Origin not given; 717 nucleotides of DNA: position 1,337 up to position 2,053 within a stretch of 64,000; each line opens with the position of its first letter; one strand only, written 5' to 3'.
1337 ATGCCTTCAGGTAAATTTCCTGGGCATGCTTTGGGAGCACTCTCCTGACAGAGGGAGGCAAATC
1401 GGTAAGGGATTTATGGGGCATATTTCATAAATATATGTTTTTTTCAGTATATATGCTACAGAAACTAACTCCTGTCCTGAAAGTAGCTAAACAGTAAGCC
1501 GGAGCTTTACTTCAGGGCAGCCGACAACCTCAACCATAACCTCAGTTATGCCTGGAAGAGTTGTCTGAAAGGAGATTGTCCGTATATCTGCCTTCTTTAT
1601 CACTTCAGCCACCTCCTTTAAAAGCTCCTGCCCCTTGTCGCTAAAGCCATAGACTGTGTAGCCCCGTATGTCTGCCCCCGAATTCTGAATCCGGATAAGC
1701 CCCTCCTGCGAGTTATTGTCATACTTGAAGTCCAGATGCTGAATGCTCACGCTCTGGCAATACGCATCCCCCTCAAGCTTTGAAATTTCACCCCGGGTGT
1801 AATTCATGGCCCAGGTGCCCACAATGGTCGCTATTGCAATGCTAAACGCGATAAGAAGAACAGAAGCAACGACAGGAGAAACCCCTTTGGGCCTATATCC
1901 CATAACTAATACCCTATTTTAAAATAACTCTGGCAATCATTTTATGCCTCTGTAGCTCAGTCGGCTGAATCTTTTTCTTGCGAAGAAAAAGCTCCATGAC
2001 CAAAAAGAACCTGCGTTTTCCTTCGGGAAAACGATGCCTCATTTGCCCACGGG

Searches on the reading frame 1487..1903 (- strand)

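Call 22: search_protein_families(library=pfam, proteins=[window:1487-1903:-], max_evalue=0.001)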
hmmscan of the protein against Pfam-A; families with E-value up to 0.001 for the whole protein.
window:1487-1903:- (138 aa): 1 family
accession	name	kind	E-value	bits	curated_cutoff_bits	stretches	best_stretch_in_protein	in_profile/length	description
PF07790.16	Pilin_N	-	0.00038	21.7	25.2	0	6-74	1-58/78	Archaeal Type IV pilin, N-terminal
